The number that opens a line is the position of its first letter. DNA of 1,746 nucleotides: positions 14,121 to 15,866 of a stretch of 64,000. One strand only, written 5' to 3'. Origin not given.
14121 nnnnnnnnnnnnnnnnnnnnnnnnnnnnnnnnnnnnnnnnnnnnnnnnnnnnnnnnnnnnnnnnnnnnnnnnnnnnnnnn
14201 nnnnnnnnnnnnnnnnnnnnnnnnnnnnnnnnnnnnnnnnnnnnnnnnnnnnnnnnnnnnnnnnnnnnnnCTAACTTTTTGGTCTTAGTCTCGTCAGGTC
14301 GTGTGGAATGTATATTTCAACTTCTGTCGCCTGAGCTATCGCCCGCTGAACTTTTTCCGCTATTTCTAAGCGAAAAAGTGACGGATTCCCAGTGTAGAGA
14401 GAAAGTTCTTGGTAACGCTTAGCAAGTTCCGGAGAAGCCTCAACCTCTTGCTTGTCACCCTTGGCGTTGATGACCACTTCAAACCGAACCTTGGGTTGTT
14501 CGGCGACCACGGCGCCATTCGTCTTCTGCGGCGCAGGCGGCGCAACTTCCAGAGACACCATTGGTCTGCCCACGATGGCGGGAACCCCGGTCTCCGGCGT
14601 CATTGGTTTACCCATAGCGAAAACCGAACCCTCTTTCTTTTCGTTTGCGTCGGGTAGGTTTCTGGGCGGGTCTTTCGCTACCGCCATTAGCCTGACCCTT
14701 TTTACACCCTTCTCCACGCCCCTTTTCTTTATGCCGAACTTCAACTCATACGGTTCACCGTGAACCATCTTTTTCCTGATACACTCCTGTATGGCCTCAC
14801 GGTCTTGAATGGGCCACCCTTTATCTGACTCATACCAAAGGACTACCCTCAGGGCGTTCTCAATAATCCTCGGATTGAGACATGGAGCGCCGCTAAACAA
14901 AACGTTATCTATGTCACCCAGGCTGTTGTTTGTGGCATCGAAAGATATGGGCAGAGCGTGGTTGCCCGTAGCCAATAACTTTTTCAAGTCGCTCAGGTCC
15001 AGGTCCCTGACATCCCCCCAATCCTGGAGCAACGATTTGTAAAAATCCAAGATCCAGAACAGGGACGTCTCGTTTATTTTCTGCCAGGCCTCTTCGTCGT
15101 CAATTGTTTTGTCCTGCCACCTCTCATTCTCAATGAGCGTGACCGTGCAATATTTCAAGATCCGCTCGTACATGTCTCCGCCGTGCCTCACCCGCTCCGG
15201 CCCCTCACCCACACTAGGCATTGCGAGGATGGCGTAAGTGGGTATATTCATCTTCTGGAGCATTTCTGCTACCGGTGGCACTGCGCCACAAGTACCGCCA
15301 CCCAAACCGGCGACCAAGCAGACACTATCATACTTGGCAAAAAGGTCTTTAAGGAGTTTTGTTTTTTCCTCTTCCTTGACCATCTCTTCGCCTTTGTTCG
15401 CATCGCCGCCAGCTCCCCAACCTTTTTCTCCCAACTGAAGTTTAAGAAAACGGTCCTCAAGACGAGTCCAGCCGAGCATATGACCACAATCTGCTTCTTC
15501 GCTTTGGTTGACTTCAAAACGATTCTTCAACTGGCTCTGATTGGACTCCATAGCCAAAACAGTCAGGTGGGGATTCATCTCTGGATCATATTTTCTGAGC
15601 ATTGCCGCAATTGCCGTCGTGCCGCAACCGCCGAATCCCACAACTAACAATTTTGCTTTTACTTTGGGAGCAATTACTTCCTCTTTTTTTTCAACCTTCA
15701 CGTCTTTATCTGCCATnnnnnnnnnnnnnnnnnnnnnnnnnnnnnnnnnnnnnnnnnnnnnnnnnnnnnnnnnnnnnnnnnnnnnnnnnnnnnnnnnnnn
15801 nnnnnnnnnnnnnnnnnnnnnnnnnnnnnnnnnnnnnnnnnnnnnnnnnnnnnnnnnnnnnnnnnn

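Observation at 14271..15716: FtsZ-superfamily protein with altered GTP-binding loops (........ T1 and GGGTCGA T4)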

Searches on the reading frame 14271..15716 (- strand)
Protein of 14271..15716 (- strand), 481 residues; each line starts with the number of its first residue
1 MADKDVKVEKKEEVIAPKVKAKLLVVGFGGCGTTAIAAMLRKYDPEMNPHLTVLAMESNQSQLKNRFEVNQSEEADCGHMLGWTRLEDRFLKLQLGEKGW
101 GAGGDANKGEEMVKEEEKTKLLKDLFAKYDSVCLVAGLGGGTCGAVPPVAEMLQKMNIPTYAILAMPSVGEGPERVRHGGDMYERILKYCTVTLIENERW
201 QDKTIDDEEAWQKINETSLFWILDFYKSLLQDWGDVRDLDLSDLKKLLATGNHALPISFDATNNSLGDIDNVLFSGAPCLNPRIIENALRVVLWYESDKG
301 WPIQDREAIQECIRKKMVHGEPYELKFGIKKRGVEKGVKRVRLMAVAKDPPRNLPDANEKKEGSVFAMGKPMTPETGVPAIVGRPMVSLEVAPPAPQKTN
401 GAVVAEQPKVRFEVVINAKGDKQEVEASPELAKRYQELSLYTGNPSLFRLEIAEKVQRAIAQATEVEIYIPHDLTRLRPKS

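Call 3: search_protein_families(library=pfam, proteins=[window:14271-15716:-], max_evalue=1)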
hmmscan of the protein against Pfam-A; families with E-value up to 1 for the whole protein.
window:14271-15716:- (481 aa): 2 families
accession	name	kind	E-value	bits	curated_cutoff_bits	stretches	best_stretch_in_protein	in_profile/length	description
PF00091.31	Tubulin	-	1.4e-13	52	33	1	23-202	2-187/190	Tubulin/FtsZ family, GTPase domain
PF17320.7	DUF5363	-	0.018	15.3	25.8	1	116-149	3-37/54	Family of unknown function (DUF5363)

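Call 4: search_protein_families(library=ncbifam, proteins=[window:14271-15716:-], max_evalue=1)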
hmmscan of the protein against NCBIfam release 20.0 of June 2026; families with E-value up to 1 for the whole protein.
window:14271-15716:- (481 aa): 1 family
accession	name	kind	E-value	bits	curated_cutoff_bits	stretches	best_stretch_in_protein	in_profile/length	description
TIGR00065.1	ftsZ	equivalog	3.4e-19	69.4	295.2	1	9-213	6-190/353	cell division protein FtsZ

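Call 5: search_solved_structures(query=window:14271-15716:-, max_evalue=1, show_alignments=3)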
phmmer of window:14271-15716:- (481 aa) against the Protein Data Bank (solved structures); distinct sequences matched with E-value up to 1: 52.
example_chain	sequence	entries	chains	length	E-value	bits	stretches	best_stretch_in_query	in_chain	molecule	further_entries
2r6r_1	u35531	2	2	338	2.6e-13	52.8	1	92-355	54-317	Cell division protein ftsZ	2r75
9v7v_A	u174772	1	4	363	3.6e-13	52.3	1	93-317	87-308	Cell division protein FtsZ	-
1w5f_A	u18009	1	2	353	1.1e-12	50.8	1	90-204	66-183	CELL DIVISION PROTEIN FTSZ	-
1w5e_A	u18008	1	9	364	2.3e-12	49.7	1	88-202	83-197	FTSZ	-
1w58_1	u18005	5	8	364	2.3e-12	49.7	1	88-202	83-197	CELL DIVISION PROTEIN FTSZ HOMOLOG 1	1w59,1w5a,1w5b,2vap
1fsz_A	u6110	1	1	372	2.4e-12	49.6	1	88-202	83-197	FTSZ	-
22hq_A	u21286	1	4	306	1.3e-10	43.9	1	91-255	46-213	Cell division protein FtsZ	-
22hr_A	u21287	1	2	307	1.4e-10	43.9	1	91-255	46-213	Cell division protein FtsZ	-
5mn5_A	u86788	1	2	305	2.7e-09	39.6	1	90-255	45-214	Cell division protein FtsZ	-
5mn4_A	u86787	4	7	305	7.9e-09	38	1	90-255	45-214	Cell division protein FtsZ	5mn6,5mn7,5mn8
5h5h_A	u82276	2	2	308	9.6e-09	37.7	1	91-255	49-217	Cell division protein FtsZ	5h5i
5xdv_A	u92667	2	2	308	1.3e-08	37.3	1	91-255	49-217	Cell division protein FtsZ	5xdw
7ojd_A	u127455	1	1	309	1.6e-08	37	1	90-255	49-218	Cell division protein FtsZ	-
6rvn_A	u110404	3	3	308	1.8e-08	36.9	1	91-255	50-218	Cell division protein FtsZ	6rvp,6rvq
7ojz_A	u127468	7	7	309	1.8e-08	36.8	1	91-255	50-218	Cell division protein FtsZ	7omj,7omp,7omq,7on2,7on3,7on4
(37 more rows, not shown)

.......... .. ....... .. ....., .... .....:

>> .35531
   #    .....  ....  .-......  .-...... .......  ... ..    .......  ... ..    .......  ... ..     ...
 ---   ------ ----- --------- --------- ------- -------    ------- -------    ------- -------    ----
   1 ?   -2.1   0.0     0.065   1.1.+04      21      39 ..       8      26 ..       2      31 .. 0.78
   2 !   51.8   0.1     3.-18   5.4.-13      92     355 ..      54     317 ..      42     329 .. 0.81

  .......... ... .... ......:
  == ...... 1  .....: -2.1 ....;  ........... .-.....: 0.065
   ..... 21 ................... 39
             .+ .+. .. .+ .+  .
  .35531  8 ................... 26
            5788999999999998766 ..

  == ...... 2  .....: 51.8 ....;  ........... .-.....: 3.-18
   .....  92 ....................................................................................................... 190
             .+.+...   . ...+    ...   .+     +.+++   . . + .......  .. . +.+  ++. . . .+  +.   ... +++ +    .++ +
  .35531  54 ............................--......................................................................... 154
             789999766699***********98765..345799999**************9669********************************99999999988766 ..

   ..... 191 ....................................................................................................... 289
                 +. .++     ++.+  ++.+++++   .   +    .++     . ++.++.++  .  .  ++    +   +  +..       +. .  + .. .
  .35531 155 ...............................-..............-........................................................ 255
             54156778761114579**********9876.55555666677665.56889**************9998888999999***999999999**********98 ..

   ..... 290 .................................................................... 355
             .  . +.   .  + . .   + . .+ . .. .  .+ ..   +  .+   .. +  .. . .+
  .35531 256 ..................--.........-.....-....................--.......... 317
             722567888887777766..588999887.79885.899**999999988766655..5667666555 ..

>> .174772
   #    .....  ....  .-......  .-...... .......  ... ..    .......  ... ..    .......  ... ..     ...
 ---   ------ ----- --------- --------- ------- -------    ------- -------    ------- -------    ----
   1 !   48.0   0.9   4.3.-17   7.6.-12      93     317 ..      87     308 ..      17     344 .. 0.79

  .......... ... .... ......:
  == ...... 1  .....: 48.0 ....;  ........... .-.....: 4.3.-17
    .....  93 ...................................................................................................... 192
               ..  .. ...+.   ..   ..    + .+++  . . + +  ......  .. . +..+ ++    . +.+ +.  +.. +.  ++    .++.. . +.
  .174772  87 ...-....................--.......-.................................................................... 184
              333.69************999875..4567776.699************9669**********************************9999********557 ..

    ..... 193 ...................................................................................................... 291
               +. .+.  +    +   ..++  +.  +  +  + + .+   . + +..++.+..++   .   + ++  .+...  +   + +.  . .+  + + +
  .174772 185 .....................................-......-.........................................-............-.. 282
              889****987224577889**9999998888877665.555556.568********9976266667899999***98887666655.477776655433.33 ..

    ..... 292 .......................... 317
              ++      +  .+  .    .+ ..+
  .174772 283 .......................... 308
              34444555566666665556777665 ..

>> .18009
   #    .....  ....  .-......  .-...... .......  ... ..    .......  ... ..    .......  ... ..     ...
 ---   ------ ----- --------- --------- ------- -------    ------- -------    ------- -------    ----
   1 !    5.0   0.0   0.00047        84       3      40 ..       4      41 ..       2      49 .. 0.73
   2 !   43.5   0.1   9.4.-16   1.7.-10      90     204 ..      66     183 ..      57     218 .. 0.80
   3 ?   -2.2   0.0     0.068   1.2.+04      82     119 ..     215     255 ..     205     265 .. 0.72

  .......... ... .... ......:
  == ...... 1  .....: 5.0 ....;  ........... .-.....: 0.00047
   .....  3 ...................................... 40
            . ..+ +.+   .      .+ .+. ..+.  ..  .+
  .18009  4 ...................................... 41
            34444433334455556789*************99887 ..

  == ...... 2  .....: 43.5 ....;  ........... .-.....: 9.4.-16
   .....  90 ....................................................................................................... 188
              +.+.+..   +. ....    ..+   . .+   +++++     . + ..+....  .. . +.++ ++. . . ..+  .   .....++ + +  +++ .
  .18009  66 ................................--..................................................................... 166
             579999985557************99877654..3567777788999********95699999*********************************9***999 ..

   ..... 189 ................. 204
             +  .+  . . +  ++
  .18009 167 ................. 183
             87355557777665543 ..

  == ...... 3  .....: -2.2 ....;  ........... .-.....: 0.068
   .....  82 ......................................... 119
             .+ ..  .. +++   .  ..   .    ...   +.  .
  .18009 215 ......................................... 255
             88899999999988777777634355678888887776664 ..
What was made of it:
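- Checked: Its best PDB sequence match is FtsZ (E 2.6e-13; call 5). The phmmer alignment to Aquifex FtsZ runs to residue 355 (call 5).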

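Call 6: find_homologous_proteins(query=window:14271-15716:-, max_evalue=0.001)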
Query window:14271-15716:- (481 aa): 30 proteins with E <= 0.001 among 8000 candidates.
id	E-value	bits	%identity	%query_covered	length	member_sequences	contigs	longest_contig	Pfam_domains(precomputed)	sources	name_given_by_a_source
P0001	0.0e+0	1096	100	100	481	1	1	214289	PF00091.32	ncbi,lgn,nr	ncbi:hypothetical protein HY311_00555 [Candidatus Nomurabacteria bacterium]|nr:hypothetical protein 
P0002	9.9e-95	336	37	98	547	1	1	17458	PF00091.32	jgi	jgi:cell division GTPase FtsZ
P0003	5.6e-79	284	38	96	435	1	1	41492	PF00091.32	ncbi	-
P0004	2.7e-7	48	30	35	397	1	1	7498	PF00091.32,PF12327.14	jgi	jgi:cell division protein FtsZ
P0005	3.7e-7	47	30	34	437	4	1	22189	PF00091.32,PF12327.14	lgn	-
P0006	1.6e-6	45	26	59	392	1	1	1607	PF00091.32,PF12327.14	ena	-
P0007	3.6e-6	44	28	34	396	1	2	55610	PF00091.32,PF12327.14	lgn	-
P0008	1.6e-5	42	31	34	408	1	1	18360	PF00091.32,PF12327.14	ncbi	-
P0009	1.7e-5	42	30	26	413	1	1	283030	PF00091.32,PF12327.14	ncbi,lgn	ncbi:MAG: cell division protein FtsZ [Acidobacteriota bacterium]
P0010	1.8e-5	42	26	44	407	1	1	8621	PF00091.32,PF12327.14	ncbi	-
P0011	3.2e-5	41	29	32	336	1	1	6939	PF00091.32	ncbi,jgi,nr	ncbi:MAG: hypothetical protein GXO65_06970 [Euryarchaeota archaeon]|nr:hypothetical protein [Euryarc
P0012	5.3e-5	40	25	23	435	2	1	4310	PF00091.32,PF12327.14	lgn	-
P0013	7.4e-5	40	30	33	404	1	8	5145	PF00091.32,PF12327.14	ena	-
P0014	1.5e-4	39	36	23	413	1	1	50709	PF00091.32,PF12327.14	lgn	-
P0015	1.8e-4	39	25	23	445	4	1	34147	PF00091.32,PF12327.14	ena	-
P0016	2.0e-4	38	31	34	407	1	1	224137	PF00091.32,PF12327.14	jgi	jgi:cell division protein FtsZ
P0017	2.1e-4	38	25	37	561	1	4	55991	PF00091.32,PF12327.14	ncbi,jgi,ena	ncbi:MAG: cell division protein FtsZ [Verrucomicrobiota bacterium]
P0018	2.1e-4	38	28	33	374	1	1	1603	PF00091.32,PF12327.14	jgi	jgi:cell division protein FtsZ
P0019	2.1e-4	38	80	2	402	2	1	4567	PF00091.32,PF12327.14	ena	-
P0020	2.4e-4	38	31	34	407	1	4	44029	PF00091.32,PF12327.14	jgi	jgi:cell division protein FtsZ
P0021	2.5e-4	38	28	33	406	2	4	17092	PF00091.32,PF12327.14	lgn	-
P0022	3.4e-4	38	28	34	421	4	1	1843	PF00091.32,PF12327.14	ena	-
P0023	3.5e-4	38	33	26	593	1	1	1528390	PF00091.32,PF12327.14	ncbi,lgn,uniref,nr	ncbi:cell division protein FtsZ [Prosthecobacter fusiformis]|uniref:Cell division protein FtsZ n=1 T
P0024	3.9e-4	37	27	33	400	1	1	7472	PF00091.32,PF12327.14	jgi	jgi:cell division protein FtsZ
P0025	3.9e-4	37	27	33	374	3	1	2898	PF00091.32,PF12327.14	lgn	-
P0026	4.2e-4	37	31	34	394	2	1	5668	PF00091.32,PF12327.14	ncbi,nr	ncbi:MAG: cell division protein FtsZ [Thermoanaerobaculia bacterium]|nr:cell division protein FtsZ [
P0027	7.8e-4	36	29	34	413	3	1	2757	PF00091.32,PF12327.14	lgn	-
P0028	8.1e-4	36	28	34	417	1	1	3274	PF00091.32,PF12327.14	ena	-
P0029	8.9e-4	36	35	23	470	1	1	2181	PF00091.32,PF12327.14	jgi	jgi:cell division protein FtsZ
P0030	9.7e-4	36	26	44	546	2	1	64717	PF00091.32,PF12327.14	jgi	jgi:cell division protein FtsZ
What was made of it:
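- Closest known: Canonical bacterial and archaeal division FtsZ. Different: Pfam FtsZ_C is not detected (calls 3, 6).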

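Call 8: find_encoding_contigs(protein=P0002, flank=10000, max_places=4)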
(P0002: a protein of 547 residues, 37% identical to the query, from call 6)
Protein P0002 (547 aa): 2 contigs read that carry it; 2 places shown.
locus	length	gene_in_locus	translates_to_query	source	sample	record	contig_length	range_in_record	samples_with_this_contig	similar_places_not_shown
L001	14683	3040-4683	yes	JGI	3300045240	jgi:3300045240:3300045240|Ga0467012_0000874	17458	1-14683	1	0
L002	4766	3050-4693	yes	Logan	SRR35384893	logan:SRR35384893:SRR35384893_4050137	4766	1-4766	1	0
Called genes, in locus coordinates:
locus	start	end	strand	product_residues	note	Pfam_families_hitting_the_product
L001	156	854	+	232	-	PF00657:Lipase_GDSL, PF13472:Lipase_GDSL_2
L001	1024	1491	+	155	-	-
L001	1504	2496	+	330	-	PF01734:Patatin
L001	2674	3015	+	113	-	-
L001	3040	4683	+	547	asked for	PF00091:Tubulin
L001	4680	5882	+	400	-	-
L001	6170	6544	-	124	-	-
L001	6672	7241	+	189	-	PF01300:Sua5_yciO_yrdC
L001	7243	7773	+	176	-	PF06210:DUF1003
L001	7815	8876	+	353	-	PF01565:FAD_binding_4, PF02873:MurB_C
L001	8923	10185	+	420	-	-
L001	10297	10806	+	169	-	PF00254:FKBP_C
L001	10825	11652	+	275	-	PF04402:SIMPL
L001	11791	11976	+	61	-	PF00584:SecE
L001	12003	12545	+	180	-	PF02357:NusG, PF00467:KOW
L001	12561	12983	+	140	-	PF03946:Ribosomal_L11_N, PF00298:Ribosomal_L11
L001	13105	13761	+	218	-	PF02592:Vut_1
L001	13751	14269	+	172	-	PF00186:DHFR_1, PF01872:RibD_C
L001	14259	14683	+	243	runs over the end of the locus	PF01996:F420_ligase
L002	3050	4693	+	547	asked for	PF00091:Tubulin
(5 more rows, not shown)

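Call 9: find_encoding_contigs(protein=P0003, flank=10000, max_places=4)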
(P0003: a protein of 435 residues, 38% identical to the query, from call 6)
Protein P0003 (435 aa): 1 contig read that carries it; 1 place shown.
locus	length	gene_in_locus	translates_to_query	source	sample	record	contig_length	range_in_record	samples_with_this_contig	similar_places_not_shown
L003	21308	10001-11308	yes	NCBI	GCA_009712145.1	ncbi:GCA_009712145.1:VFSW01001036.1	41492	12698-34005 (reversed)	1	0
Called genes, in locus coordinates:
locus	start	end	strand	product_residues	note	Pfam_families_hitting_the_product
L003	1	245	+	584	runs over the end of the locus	PF01935:DUF87, PF02534:T4SS-DNA_transf, PF10412:TrwB_AAD_bind, PF12696:TraG-D_C (weak)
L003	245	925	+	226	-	PF01746:tRNA_m1G_MT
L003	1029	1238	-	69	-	-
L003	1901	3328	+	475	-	PF03772:Competence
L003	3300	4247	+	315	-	PF00753:Lactamase_B (faint)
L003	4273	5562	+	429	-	PF13660:DUF4147, PF05161:MOFRL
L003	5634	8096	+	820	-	PF01326:PPDK_N, PF00391:PEP-utilizers, PF02896:PEP-utilizers_C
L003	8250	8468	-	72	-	-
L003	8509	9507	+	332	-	PF00389:2-Hacid_dh, PF02826:2-Hacid_dh_C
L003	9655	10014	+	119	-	-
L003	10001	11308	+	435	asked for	PF00091:Tubulin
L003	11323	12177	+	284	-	-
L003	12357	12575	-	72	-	-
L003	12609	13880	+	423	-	PF03952:Enolase_N, PF00113:Enolase_C, PF13378:MR_MLE_C (faint)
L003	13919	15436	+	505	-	PF01979:Amidohydro_1 (faint), PF07969:Amidohydro_3 (weak)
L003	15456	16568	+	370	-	PF01098:FTSW_RODA_SPOVE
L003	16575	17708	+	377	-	PF03033:Glyco_transf_28, PF04101:Glyco_tran_28_C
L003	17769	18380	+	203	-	-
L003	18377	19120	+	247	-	PF08843:AbiEii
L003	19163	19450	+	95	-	PF07963:N_methyl (weak)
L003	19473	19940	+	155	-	PF07963:N_methyl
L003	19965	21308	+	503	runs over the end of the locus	PF00749:tRNA-synt_1c, PF19269:Anticodon_2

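Call 10: find_encoding_contigs(protein=P0001, flank=10000, max_places=4)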
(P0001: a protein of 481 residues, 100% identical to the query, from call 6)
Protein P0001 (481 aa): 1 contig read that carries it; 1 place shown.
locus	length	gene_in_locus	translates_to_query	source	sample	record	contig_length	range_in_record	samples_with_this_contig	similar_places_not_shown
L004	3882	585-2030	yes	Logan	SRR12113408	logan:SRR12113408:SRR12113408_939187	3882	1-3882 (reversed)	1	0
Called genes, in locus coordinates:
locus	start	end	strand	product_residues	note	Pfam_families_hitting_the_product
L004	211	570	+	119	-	-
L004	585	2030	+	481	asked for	PF00091:Tubulin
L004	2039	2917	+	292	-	-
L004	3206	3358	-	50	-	-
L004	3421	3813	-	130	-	-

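Call 24: search_protein_representatives(alignment_id=A1)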
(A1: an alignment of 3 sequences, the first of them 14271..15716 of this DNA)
Query: 3 sequences, 486 profile positions. Proteins with E-value up to 0.001 (for the whole library): 5598; up to 1e-10: 918; up to 1e-30: 47. The best 150 are listed.
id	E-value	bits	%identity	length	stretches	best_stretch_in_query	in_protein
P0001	2.2e-252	854.5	-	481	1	1-485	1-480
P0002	4.1e-252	853.6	-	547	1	2-484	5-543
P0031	1.1e-138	479.4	-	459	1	18-476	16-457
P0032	2.0e-126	439.1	-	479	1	10-478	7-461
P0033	7.3e-117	407.5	-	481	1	12-478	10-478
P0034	1.4e-111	390.1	-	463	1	9-478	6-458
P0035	4.0e-103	362.2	-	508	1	19-476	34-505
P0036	1.0e-97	344.4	-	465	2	9-364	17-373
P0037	1.1e-92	327.8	-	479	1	7-477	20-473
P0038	1.6e-91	323.9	-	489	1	17-472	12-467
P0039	3.2e-90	319.7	-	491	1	17-479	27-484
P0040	5.7e-86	305.6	-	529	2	158-480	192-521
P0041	3.7e-75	270.0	-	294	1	171-477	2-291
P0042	4.7e-73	263.1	-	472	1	22-436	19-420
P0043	1.4e-70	254.9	-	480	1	25-475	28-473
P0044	2.2e-63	231.2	-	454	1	21-360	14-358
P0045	5.8e-55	203.4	-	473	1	17-351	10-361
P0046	7.6e-55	203.0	-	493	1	17-366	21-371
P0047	2.0e-52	195.0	-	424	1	18-354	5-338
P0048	2.1e-48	181.7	-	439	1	26-352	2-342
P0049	3.8e-48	180.9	-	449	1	24-360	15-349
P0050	4.8e-48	180.6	-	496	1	20-364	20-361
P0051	6.9e-47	176.7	-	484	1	18-351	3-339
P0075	9.1e-31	123.6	-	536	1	22-449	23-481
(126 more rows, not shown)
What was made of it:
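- The exhaustive HMM search found 47 representatives at E<=1e-30 (call 24).
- Tried and rejected: The exhaustive representative search (call 24) was used instead.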

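Call 26: predict_structure(alignment_id=A1)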
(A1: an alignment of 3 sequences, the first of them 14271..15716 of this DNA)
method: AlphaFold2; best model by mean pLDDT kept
length: 481 residues; sequences in the alignment: 3
mean_pLDDT: 57.7   pTM: 0.58
mean pLDDT of the five models: 57.7, 57.0, 56.2, 53.6, 41.1
residues with pLDDT >= 90: 0; 70-90: 164; 50-70: 126; < 50: 191
segments of 3 or more residues with pLDDT < 50: 1-19, 70-74, 97-112, 198-206, 231-239, 246-250, 349-452, 462-469, 471-481
pLDDT, mean of each block of 10 residues (from residue 1): 39 38 80 76 68 77 65 55 71 57 40 59 80 78 73 80 71 66 77 59 45 54 58 46 49 67 65 57 72 81 84 77 75 74 69 28 21 23 35 38 38 38 44 46 41 53 49 37 28
secondary structure, 60 per line:
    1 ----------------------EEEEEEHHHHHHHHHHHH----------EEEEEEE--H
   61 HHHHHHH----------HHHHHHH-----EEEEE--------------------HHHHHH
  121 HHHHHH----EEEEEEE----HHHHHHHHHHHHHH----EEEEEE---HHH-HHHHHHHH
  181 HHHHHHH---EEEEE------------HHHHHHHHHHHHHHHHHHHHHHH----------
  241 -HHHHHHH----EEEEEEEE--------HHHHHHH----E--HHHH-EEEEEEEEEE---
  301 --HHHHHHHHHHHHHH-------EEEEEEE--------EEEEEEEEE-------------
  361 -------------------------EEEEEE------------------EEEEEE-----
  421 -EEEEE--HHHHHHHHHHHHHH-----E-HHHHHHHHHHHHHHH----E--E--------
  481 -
elements in order: E23-28 H29-40 E51-57 H60-67 H78-84 E90-94 H115-126 E131-137 H142-155 E160-165 H173-187 E191-195 H208-230 H242-248 E253-260 H269-275 H283-286 E288-297 H303-316 E324-330 E339-347 E386-391 E410-415 E422-426 H429-442 H450-464
